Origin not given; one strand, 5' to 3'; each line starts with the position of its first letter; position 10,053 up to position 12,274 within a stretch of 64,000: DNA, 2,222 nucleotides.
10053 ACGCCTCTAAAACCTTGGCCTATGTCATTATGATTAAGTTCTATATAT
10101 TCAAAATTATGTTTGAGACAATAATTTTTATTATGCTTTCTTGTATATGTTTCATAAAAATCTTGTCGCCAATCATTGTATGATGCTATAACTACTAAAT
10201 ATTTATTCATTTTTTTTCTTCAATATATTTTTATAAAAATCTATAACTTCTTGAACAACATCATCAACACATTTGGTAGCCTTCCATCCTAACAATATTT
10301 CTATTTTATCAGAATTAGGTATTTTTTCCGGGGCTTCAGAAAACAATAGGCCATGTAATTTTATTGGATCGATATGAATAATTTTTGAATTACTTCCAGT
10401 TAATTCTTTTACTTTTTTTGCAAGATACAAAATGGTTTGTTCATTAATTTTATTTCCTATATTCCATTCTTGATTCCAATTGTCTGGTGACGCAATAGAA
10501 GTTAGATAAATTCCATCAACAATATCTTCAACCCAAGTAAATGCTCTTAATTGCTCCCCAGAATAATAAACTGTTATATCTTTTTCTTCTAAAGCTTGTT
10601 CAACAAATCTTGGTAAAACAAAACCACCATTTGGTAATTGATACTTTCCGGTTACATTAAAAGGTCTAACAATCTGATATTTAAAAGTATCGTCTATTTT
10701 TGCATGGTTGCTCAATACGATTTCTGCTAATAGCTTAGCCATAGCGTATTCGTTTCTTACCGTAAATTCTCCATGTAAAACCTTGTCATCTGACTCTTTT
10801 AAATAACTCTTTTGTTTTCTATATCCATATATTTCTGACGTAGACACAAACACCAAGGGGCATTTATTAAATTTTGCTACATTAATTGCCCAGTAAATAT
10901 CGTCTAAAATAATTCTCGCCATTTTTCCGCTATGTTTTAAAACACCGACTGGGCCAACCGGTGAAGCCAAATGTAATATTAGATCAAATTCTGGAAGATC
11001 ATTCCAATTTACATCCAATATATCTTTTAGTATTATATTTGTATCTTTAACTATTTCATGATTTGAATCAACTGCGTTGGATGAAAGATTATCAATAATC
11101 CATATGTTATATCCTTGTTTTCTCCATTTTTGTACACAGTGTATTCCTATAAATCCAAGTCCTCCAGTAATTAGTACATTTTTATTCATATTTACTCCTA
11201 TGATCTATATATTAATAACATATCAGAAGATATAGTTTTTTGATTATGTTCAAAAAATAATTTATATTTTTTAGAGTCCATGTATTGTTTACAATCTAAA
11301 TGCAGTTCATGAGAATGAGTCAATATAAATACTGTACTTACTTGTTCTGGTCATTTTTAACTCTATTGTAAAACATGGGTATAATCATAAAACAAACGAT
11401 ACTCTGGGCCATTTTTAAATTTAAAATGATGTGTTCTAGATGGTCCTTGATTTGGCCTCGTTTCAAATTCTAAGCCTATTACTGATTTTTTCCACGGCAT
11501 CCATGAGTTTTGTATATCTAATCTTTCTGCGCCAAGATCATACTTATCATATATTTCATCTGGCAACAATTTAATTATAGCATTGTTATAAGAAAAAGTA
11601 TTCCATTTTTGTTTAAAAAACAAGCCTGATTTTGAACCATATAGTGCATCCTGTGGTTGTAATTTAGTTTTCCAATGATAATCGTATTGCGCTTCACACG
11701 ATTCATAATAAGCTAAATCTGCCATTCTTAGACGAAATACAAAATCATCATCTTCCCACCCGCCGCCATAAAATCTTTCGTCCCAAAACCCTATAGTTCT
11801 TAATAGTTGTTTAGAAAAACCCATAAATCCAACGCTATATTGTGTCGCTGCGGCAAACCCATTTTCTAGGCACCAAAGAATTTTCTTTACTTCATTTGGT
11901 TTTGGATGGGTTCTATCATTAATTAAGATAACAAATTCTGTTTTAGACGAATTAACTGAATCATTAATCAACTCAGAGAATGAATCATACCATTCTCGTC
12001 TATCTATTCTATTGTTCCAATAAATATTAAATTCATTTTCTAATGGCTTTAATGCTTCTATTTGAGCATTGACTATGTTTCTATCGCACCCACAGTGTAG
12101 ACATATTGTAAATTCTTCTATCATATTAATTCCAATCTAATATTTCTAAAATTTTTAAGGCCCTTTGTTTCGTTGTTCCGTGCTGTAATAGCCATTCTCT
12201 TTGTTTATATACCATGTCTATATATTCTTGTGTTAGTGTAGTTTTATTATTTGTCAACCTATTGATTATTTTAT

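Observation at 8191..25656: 17-kb glycan-biosynthesis island with eukaryote-like glycosyltransferase families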

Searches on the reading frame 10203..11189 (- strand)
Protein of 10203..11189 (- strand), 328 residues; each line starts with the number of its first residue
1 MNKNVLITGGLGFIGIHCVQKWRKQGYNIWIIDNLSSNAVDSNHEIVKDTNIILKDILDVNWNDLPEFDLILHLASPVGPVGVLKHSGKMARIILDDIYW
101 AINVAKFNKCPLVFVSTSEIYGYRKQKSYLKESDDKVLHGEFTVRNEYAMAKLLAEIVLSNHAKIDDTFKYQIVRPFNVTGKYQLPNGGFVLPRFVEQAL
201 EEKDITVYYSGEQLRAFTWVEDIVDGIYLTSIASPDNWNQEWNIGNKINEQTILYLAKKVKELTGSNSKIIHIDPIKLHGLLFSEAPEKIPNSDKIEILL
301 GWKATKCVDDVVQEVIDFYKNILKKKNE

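Call 4: search_protein_families(library=pfam, proteins=[window:10203-11189:-], max_evalue=0.01)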
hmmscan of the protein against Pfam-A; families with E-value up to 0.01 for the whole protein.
window:10203-11189:- (328 aa): 5 families
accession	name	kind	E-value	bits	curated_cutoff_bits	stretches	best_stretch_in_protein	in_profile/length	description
PF01370.27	Epimerase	-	1.8e-31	109.9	20.9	1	5-245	1-240/240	NAD dependent epimerase/dehydratase family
PF16363.11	GDP_Man_Dehyd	-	3.8e-23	82.9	27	1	6-314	1-331/332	GDP-mannose 4,6 dehydratase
PF01073.25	3Beta_HSD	-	6.1e-09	35.7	22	1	6-229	1-227/280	3-beta hydroxysteroid dehydrogenase/isomerase family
PF07993.18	NAD_binding_4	-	1.6e-06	27.9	20.1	1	66-182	87-210/258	Male sterility protein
PF02719.21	Polysacc_synt_2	-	0.00059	19.5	20.2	0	146-269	136-252/293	Polysaccharide biosynthesis protein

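Call 11: search_protein_families(library=ncbifam, proteins=[window:10203-11189:-], max_evalue=0.01)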
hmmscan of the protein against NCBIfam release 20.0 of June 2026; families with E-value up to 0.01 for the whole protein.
window:10203-11189:- (328 aa): 18 families
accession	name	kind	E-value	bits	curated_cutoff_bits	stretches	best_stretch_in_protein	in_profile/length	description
NF008872.0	PRK11908.1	equivalog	1.9e-22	79.7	294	1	3-325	2-341/349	bifunctional UDP-4-keto-pentose/UDP-xylose synthase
TIGR01181.1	dTDP_gluc_dehyt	equivalog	2.4e-20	72.9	365.1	1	5-321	2-313/321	dTDP-glucose 4,6-dehydratase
TIGR01179.1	galE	equivalog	5.5e-19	68.2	262.3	1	4-321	1-327/332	UDP-glucose 4-epimerase GalE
NF005998.1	PRK08125.1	equivalog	5.1e-15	54.9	777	1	3-319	316-649/649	bifunctional UDP-4-amino-4-deoxy-L-arabinose formyltransferase/UDP-glucuronic acid oxidase ArnA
TIGR04180.1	EDH_00030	hypoth_equivalog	2.3e-14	53.1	475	1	5-303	1-293/297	NAD-dependent 4,6-dehydratase LegB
TIGR02197.1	heptose_epim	equivalog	1.2e-11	44.3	274.6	1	5-270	1-266/316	ADP-glyceromanno-heptose 6-epimerase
NF047922.1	GDPFucSynFcl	equivalog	1.7e-11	44.1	500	1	69-319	55-301/308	GDP-L-fucose synthase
NF041015.1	UDPsulfquin_syn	equivalog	1.7e-09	37.1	575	1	189-317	236-361/384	UDP-sulfoquinovose synthase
NF007956.0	PRK10675.1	subfamily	1.7e-07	30.7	394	1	4-38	2-36/338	UDP-glucose 4-epimerase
NF007490.0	PRK10084.1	subfamily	3.8e-07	29.4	649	1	101-260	117-273/361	dTDP-glucose 4,6-dehydratase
TIGR02622.1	CDP_4_6_dhtase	equivalog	6.5e-07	28.8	278.45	1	2-327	4-338/352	CDP-glucose 4,6-dehydratase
NF007582.0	PRK10217.1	equivalog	2.1e-06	27.1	698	1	172-262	183-268/355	dTDP-glucose 4,6-dehydratase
NF011728.1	PRK15181.1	equivalog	1.8e-05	23.9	760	1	146-233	163-251/348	Vi polysaccharide biosynthesis UDP-N-acetylglucosaminuronic acid C-4 epimerase TviC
NF042422.1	oxyalk_red_OleD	equivalog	3.3e-05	23.4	580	1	4-224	2-208/329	2-alkyl-3-oxoalkanoate reductase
TIGR01777.1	yfcH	hypoth_equivalog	6.3e-05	22.7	207.35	1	5-127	1-120/292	TIGR01777 family oxidoreductase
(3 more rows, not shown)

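Call 32: search_solved_structures(query=window:10203-11189:-, max_evalue=1e-8, show_alignments=1)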
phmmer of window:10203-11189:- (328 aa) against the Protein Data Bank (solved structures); distinct sequences matched with E-value up to 1e-8: 35.
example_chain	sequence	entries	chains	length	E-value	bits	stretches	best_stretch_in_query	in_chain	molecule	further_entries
4lk3_A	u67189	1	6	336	5.6e-29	104.6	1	3-323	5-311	UDP-glucuronic acid decarboxylase 1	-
4gll_A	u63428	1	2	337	7.7e-29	104.2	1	3-323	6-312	UDP-glucuronic acid decarboxylase 1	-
2b69_A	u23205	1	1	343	8.2e-29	104.1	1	3-323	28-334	UDP-glucuronate decarboxylase 1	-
4m55_A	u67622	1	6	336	1.1e-28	103.7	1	3-323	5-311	UDP-glucuronic acid decarboxylase 1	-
4zrm_A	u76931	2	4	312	1.8e-20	76.7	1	3-316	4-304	UDP-glucose 4-epimerase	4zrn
8vr2_A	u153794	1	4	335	5e-20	75.2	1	3-311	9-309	NAD-dependent epimerase/dehydratase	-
6dnt_A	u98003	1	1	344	9.3e-18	67.7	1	2-231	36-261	NAD-dependent epimerase/dehydratase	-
6bwl_A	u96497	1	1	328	3.7e-16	62.5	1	4-322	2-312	Pal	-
8rdg_A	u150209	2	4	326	9.6e-14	54.5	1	4-246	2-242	SDR family NAD(P)-dependent oxidoreductase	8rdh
3vps_A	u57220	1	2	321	1.8e-13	53.6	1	4-229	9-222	NAD-dependent epimerase/dehydratase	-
8rdi_A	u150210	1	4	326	3.1e-13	52.9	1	4-246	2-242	SDR family NAD(P)-dependent oxidoreductase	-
5u4q_A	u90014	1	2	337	1.8e-12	50.4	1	5-245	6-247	dTDP-glucose 4,6-dehydratase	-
8gjh_A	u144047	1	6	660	7.2e-12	48.4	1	4-320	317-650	Bifunctional polymyxin resistance protein ArnA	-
8w3u_A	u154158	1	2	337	1.8e-11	47.1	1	3-249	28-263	dTDP-glucose 4,6-dehydratase related protein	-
6zl6_A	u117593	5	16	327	2.2e-11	46.8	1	4-268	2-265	Epimerase domain-containing protein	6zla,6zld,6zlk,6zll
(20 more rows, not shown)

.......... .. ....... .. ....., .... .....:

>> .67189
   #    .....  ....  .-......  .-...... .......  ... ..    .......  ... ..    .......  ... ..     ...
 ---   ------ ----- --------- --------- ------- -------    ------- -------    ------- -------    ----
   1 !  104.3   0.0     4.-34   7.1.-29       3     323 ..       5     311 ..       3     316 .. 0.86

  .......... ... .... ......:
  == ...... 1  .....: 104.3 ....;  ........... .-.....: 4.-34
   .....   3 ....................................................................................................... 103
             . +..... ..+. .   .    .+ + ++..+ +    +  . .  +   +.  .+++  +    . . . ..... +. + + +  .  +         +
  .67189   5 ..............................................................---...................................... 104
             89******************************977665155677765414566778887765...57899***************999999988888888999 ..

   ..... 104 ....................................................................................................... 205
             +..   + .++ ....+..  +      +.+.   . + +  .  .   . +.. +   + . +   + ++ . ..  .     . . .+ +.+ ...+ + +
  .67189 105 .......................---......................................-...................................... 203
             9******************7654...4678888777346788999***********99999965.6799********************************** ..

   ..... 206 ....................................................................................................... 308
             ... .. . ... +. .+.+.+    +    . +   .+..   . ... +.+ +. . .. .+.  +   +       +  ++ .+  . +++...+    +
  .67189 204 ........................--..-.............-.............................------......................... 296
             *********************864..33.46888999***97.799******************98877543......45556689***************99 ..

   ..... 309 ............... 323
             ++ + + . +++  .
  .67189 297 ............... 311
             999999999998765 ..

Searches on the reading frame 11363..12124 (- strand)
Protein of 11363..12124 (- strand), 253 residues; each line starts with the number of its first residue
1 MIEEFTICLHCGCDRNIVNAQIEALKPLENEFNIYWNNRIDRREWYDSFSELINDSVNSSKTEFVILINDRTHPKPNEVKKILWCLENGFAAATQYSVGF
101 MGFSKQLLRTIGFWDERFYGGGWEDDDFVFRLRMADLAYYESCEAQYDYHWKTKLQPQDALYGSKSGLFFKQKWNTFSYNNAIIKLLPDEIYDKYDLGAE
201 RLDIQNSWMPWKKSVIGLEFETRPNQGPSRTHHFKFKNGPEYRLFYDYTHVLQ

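Call 4: search_protein_families(library=pfam, proteins=[window:11363-12124:-], max_evalue=0.01)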
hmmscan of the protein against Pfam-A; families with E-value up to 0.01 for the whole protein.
window:11363-12124:- (253 aa): 0 families

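Call 11: search_protein_families(library=ncbifam, proteins=[window:11363-12124:-], max_evalue=0.01)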
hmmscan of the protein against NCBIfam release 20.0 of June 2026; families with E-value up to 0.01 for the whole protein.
window:11363-12124:- (253 aa): 0 families

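Call 35: find_homologous_proteins(query=window:11363-12124:-, max_evalue=0.001)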
Query window:11363-12124:- (253 aa): 269 proteins with E <= 0.001 among 369 candidates; the best 120 are listed.
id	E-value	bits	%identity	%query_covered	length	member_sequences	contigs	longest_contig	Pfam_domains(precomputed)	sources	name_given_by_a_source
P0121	3.6e-161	553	93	99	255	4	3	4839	-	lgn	-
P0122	2.7e-147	508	84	100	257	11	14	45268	-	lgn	-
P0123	3.2e-124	432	75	98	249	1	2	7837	-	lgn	-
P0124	5.2e-124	431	76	96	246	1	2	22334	-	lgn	-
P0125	1.2e-119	417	72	98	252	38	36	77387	-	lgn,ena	-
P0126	2.4e-116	406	71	97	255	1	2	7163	-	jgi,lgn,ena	-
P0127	3.7e-116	405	72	96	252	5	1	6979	-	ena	-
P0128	4.8e-115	402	68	99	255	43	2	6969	-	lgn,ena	-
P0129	7.8e-105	368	68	92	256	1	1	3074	-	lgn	-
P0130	2.7e-104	367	68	92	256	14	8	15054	-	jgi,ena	-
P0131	5.6e-102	359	64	98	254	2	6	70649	PF02709.21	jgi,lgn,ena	jgi:hypothetical protein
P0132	8.6e-91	322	60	96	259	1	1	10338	-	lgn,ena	-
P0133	4.3e-89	317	58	96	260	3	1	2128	-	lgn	-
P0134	7.4e-88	313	60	92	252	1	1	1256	-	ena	-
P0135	1.9e-87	311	58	96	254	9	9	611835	-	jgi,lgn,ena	jgi:hypothetical protein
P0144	1.2e-82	296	58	92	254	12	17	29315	PF02709.21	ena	-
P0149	8.7e-82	293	58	92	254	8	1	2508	PF02709.21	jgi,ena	-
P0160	7.2e-77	277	55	92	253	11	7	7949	PF02709.21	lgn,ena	-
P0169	1.5e-75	272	54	92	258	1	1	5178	PF02709.21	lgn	-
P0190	4.5e-69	251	52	92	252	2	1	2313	PF10111.15,PF02709.21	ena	-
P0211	3.6e-67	245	51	92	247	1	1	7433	PF02709.21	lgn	-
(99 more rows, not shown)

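Call 38: search_protein_families(library=pfam, proteins=[window:11363-12124:-], max_evalue=10)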
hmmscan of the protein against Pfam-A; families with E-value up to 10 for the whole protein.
window:11363-12124:- (253 aa): 2 families
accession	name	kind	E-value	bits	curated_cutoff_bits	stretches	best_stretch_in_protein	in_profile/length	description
PF10111.15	Glyco_tranf_2_2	-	0.014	15.4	27.3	1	104-148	171-216/276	Glycosyltransferase like family 2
PF02709.20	Glyco_transf_7C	-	0.016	15.2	23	1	95-138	18-61/78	N-terminal domain of galactosyltransferase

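Call 46: predict_structure(alignment_id=A1)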
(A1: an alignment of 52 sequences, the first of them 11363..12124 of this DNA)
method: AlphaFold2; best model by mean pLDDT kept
length: 253 residues; sequences in the alignment: 52
mean_pLDDT: 95.4   pTM: 0.92
mean pLDDT of the five models: 95.4, 95.1, 95.0, 94.9, 93.6
residues with pLDDT >= 90: 224; 70-90: 27; 50-70: 2; < 50: 0
segments of 3 or more residues with pLDDT < 50: none
pLDDT, mean of each block of 10 residues (from residue 1): 97 96 98 98 94 98 98 98 99 96 99 97 95 98 94 90 95 95 97 98 98 94 88 90 95 66
secondary structure, 60 per line:
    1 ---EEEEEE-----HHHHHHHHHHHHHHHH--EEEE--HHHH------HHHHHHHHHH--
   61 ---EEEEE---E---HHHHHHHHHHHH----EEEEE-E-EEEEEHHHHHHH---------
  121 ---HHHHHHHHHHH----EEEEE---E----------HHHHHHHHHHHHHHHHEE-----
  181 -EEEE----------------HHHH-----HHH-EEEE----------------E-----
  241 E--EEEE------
elements in order: E4-9 H15-30 E33-36 H39-42 H49-58 E64-68 H76-87 E92-96 E100-104 H105-111 H124-134 E139-143 H158-173 E182-185 H202-205 E215-218 E244-247

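Call 49: fold_search(model_id=the predicted structure, library=pdb)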
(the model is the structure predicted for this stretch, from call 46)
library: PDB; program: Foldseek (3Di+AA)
matches with E <= 10: 1198; with E <= 0.001: 26
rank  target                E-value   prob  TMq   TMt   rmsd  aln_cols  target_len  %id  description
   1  2z86_A                2.0e-05  1.00  0.44  0.21   8.6       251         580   15  Crystal structure of chondroitin polymerase from Escherichia coli strain K4 (K4CP) complexed with UDP-GlcUA and UDP (released 2008-09-16)
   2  4irp_A                3.3e-05  1.00  0.45  0.48   6.2       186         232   18  Crystal structure of catalytic domain of human beta1,4-galactosyltransferase-7 in open conformation with manganses and (released 2013-09-25)
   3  1tvy_A                4.5e-05  1.00  0.45  0.42   6.5       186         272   15  beta-1,4-galactosyltransferase mutant Met344His (M344H-Gal-T1) complex with UDP-galactose and manganese (released 2004-12-14)
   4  1o0r_B                5.1e-05  1.00  0.46  0.43   6.8       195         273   14  Crystal structure of the catalytic domain of bovine beta1,4-galactosyltransferase complex with UDP-galactose (released 2003-03-04)
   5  4l41_C                5.1e-05  1.00  0.45  0.42  10.9       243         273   15  Human Lactose synthase: A 2:1 complex between human alpha-lactalbumin and human beta1,4-galactosyltransferase (released 2013-10-02)
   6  2z86_D                5.4e-05  1.00  0.45  0.22   6.1       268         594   14  Crystal structure of chondroitin polymerase from Escherichia coli strain K4 (K4CP) complexed with UDP-GlcUA and UDP (released 2008-09-16)
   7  1nmm_B                5.8e-05  1.00  0.46  0.43   6.8       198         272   15  beta-1,4-galactosyltransferase mutant Cys342Thr complex with alpha-lactalbumin and GlcNAc (released 2003-01-21)
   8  4irq_B                9.4e-05  1.00  0.45  0.47   4.5       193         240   19  Crystal structure of catalytic domain of human beta1,4galactosyltransferase 7 in closed conformation in complex with m (released 2013-09-25)
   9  1o0r_A                9.4e-05  1.00  0.46  0.43   5.6       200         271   14  Crystal structure of the catalytic domain of bovine beta1,4-galactosyltransferase complex with UDP-galactose (released 2003-03-04)
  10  2agd_A                1.3e-04  1.00  0.47  0.44   4.2       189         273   14  Crystal Structure of Human M340H-Beta-1,4-Galactosyltransferase-I(M340H-B4Gal-T1) in Complex with GlcNAc-beta1,4-Man-a (released 2005-10-04)
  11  4irq_D                2.2e-04  1.00  0.45  0.47   4.5       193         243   18  Crystal structure of catalytic domain of human beta1,4galactosyltransferase 7 in closed conformation in complex with m (released 2013-09-25)
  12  4irq_A                2.2e-04  1.00  0.45  0.46   4.9       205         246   16  Crystal structure of catalytic domain of human beta1,4galactosyltransferase 7 in closed conformation in complex with m (released 2013-09-25)
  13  6fwu_A                3.0e-04  1.00  0.42  0.42   3.7       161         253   14  Crystal structure of human wild type beta-1,4-galactosyltransferase-1 (B4GalT1) in apo-closed dimeric form (released 2018-10-10)
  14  4m4k_A                3.4e-04  1.00  0.41  0.44   5.2       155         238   13  Crystal structure of the Drosphila beta,14galactosyltransferase 7 mutant D211N complex with manganese, UDP-Gal and xyl (released 2013-09-25)
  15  2z87_A                3.4e-04  1.00  0.49  0.23   8.0       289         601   13  Crystal structure of chondroitin polymerase from Escherichia coli strain K4 (K4CP) complexed with UDP-GalNAc and UDP (released 2008-09-16)
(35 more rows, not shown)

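Call 90: search_protein_families(library=phrogs, proteins=[window:11363-12124:-], max_evalue=0.001)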
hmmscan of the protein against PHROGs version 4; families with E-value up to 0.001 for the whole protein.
window:11363-12124:- (253 aa): 0 families

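Call 93: find_encoding_contigs(protein=P0122, flank=10000, max_places=2)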
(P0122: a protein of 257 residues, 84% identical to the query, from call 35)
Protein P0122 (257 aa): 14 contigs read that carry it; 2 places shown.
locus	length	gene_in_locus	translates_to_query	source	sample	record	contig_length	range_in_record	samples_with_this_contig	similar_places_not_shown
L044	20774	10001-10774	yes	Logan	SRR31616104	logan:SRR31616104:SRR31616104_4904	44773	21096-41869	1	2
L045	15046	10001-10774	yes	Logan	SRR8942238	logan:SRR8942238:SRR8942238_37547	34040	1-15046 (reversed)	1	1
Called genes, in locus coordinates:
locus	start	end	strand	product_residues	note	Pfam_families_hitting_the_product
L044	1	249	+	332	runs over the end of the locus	PF13524:Glyco_trans_1_2, PF13692:Glyco_trans_1_4, PF00534:Glycos_transf_1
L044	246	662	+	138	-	-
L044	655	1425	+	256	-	-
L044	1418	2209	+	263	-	PF00535:Glycos_transf_2, PF13641:Glyco_tranf_2_3 (faint)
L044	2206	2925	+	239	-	PF12804:NTP_transf_3, PF20202:DUF6564 (weak)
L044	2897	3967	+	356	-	PF13524:Glyco_trans_1_2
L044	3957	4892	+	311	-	PF01073:3Beta_HSD (faint), PF01370:Epimerase, PF02719:Polysacc_synt_2 (faint), PF04321:RmlD_sub_bind, PF16363:GDP_Man_Dehyd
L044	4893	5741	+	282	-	-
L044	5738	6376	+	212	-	PF05050:Methyltransf_21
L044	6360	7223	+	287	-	PF12919:TcdA_TcdB (faint), PF04488:Gly_transf_sug, PF05704:Caps_synth (weak)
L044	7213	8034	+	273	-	PF03016:Exostosin_GT47, PF24785:RXYLT1_C (weak)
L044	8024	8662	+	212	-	-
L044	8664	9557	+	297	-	-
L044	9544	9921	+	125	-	-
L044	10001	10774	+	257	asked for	-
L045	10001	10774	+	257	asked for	-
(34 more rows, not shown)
